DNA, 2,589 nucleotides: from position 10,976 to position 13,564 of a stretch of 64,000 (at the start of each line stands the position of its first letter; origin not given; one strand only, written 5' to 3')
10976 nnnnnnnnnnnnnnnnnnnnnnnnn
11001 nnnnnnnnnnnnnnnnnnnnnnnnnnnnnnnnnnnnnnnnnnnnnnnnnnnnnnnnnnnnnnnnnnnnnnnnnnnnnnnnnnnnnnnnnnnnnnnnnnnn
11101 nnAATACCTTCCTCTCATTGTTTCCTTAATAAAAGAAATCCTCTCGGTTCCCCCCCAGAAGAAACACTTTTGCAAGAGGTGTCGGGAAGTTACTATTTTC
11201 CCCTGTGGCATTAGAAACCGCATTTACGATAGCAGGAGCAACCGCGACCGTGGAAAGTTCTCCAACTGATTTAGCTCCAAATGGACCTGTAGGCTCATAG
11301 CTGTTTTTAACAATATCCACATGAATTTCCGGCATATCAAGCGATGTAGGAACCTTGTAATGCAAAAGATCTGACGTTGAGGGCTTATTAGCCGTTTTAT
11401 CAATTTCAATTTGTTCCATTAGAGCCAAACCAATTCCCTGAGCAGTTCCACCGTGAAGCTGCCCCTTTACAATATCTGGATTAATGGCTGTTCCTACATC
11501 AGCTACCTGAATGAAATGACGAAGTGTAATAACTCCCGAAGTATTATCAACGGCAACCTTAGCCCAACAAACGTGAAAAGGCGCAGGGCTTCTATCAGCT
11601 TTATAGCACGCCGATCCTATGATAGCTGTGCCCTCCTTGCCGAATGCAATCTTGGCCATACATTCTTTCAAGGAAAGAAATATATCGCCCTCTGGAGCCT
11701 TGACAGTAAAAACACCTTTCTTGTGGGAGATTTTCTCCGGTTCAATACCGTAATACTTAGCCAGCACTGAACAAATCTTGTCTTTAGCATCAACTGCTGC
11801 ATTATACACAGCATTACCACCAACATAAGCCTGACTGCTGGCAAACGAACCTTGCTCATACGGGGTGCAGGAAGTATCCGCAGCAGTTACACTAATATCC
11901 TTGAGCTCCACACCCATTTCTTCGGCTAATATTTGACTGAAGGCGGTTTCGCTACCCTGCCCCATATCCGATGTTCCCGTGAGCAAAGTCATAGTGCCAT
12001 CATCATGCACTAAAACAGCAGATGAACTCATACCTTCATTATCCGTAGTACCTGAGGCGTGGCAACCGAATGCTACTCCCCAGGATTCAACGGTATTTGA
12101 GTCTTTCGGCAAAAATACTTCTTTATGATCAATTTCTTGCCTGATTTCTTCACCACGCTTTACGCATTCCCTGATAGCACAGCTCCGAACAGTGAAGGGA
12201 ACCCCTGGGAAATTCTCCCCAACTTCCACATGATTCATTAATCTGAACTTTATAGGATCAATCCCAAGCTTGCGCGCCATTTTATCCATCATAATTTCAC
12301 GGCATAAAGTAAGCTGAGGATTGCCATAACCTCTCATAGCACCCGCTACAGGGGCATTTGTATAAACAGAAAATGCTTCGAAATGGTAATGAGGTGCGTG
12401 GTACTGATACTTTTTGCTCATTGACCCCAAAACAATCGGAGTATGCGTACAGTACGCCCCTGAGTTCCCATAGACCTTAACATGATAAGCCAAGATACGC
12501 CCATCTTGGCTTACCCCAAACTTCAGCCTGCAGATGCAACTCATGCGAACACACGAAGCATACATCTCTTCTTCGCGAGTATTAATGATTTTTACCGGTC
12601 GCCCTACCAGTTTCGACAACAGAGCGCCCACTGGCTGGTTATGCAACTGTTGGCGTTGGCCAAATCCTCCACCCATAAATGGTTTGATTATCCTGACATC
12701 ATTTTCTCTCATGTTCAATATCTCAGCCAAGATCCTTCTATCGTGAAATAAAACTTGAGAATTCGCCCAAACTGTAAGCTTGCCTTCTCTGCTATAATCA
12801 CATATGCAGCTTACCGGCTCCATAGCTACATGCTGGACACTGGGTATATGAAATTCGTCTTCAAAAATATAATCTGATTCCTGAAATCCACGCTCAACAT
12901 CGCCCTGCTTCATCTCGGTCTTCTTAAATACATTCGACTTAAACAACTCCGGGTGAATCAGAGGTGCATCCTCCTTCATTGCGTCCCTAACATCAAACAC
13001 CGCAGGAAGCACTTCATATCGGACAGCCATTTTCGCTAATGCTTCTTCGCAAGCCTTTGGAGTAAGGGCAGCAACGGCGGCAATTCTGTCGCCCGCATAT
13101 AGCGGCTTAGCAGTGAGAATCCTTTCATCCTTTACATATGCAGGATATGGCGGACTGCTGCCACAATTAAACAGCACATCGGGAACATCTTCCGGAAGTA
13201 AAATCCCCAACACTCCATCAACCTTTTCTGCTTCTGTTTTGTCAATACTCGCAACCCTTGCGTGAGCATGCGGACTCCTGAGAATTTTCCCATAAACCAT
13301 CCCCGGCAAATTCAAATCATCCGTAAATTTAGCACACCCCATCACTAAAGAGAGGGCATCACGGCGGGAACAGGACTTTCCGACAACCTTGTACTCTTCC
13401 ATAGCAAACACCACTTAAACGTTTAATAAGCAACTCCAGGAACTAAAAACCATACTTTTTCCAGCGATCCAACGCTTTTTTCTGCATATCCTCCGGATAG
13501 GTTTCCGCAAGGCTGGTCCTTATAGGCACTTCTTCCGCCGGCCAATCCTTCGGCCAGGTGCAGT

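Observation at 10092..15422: XO-family molybdoenzyme of the 4-hydroxybenzoyl-CoA-reductase (reductive dehydroxylase) class, with a UbiD gene inserted between its subunit genes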

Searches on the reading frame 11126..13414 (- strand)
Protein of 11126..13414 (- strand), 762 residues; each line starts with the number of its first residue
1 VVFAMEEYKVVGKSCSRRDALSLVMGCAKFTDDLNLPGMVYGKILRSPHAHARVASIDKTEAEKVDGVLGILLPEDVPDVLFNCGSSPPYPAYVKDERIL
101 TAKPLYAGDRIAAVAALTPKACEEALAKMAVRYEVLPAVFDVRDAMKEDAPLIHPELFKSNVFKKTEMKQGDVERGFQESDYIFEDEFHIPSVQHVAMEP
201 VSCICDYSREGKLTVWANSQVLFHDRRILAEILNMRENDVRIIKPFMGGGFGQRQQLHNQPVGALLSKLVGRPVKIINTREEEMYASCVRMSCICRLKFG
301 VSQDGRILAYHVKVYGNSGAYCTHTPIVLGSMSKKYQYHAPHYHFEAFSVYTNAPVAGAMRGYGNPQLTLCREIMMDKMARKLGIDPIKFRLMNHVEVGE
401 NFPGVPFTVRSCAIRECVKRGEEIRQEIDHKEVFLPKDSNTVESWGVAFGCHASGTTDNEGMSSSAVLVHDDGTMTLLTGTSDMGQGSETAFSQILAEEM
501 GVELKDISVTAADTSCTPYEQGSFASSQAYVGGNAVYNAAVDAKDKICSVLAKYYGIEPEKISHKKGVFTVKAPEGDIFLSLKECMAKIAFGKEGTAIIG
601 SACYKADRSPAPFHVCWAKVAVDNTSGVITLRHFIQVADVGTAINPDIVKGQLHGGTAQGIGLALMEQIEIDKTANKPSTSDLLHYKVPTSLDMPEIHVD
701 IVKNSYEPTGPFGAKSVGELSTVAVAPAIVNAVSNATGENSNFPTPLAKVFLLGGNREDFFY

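Call 5: search_protein_families(library=pfam, proteins=[window:11126-13414:-])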
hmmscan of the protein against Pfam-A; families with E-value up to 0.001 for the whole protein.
window:11126-13414:- (762 aa): 3 families
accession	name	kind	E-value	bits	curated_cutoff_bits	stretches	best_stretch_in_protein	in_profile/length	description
PF02738.23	MoCoBD_1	-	1.4e-74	250.7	27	1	159-394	6-243/244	Molybdopterin cofactor-binding domain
PF20256.3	MoCoBD_2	-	5.9e-62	210.2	27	1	444-695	26-283/283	Molybdopterin cofactor-binding domain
PF01315.27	Ald_Xan_dh_C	-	1e-21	77.7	31.3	1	26-137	2-110/110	Aldehyde oxidase and xanthine dehydrogenase, a/b hammerhead domain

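Call 6: search_protein_families(library=ncbifam, proteins=[window:11126-13414:-])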
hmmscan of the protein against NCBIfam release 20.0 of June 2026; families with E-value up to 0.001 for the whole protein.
window:11126-13414:- (762 aa): 13 families
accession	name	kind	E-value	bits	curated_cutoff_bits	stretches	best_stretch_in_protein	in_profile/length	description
NF043082.1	XdhA_XDHase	equivalog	3e-181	604.3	780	1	11-741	1-738/758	xanthine dehydrogenase subunit XdhA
NF007426.0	PRK09970.1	equivalog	6.3e-178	593.3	916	1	7-740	2-740/761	xanthine dehydrogenase molybdenum-binding subunit XdhA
TIGR03194.1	4hydrxCoA_A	equivalog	6.5e-155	517.5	994.55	1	19-747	5-739/746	4-hydroxybenzoyl-CoA reductase subunit alpha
NF041018.1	glyceraldDH_alpha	equivalog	4.9e-119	398.8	790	1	10-741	2-730/741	glyceraldehyde dehydrogenase subunit alpha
TIGR03196.1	pucD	equivalog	1.8e-116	390.4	783.65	1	11-740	3-743/763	xanthine dehydrogenase subunit D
TIGR03313.1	Se_sel_red_Mo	hypoth_equivalog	1.4e-101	340.8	1101.9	2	164-738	355-932/951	molybdopterin-dependent oxidoreductase Mo/Fe-S-binding subunit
TIGR03311.1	Se_dep_XDH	equivalog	5.6e-97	325.7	830.45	2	6-548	157-679/848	selenium-dependent xanthine dehydrogenase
NF041671.1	peri_hyde_PaoC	equivalog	7.7e-95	318.8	1180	1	5-747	12-724/735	aldehyde oxidoreductase molybdenum-binding subunit PaoC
NF040766.1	CODH_aero_grp5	exception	1.3e-91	308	950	2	9-576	3-582/785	aerobic carbon-monoxide dehydrogenase large subunit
NF045668.1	pterin_aldehy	equivalog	7.7e-91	305.5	1100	1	6-739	170-888/905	molybdopterin-dependent aldehyde oxidoreductase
TIGR02416.1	CO_dehy_Mo_lg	equivalog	5.2e-84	282.8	991.15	1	23-737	5-750/770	aerobic carbon-monoxide dehydrogenase large subunit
TIGR02965.1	xanthine_xdhB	equivalog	3.9e-75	253.5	849.5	1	15-737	5-733/758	xanthine dehydrogenase molybdopterin binding subunit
TIGR02969.1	mam_aldehyde_ox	subfamily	4.3e-45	153.7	1912.3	1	25-737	590-1283/1330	aldehyde oxidase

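Call 7: search_solved_structures(query=window:11126-13414:-, max_evalue=1e-20)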
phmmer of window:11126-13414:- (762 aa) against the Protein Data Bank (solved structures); distinct sequences matched with E-value up to 1e-20: 42.
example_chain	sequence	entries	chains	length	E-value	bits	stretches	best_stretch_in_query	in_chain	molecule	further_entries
1rm6_A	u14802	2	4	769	4.8e-102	345.9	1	8-745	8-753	4-hydroxybenzoyl-CoA reductase alpha subunit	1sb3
7dqx_A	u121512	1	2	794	1.3e-79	271.7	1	11-740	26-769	6-hydroxypseudooxynicotine dehydrogenase complex subunit gamma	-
8uem_A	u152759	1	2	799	2e-78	267.8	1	17-737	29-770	Carbon monoxide dehydrogenase (Large chain), CoxL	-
3hrd_A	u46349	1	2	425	2.8e-71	244.2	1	6-423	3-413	Nicotinate dehydrogenase large molybdopterin subunit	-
1t3q_B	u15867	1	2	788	2.3e-66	228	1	8-737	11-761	quinoline 2-oxidoreductase large subunit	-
4zoh_A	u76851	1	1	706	2.6e-66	227.8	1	11-736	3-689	Putative oxidoreductase molybdopterin-binding subunit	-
1n5w_B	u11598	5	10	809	1.3e-65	225.5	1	8-736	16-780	Carbon monoxide dehydrogenase large chain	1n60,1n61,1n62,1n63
1zxi_B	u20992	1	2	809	1.3e-65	225.5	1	8-736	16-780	Carbon monoxide dehydrogenase large chain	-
5g5h_C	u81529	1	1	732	3.8e-62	214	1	5-749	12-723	Aldehyde oxidoreductase molybdenum-binding subunit PaoC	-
5g5g_C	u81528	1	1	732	7.5e-62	213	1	5-749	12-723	PUTATIVE XANTHINE DEHYDROGENASE YAGS FAD-BINDING SUBUNIT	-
1ffu_B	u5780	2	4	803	7.1e-60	206.5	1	11-736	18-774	CUTL, MOLYBDOPROTEIN OF CARBON MONOXIDE DEHYDROGENASE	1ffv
1sij_A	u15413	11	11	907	4.1e-52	180.8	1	9-739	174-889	Aldehyde oxidoreductase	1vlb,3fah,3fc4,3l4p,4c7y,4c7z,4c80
5y6q_C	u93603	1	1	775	6.4e-49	170.3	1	11-528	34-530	Aldehyde oxidase large subunit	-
1dgj_A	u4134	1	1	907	5.9e-48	167.1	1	9-740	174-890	ALDEHYDE OXIDOREDUCTASE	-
4yrw_A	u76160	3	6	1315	3.4e-46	161.3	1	10-735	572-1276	Xanthine dehydrogenase/oxidase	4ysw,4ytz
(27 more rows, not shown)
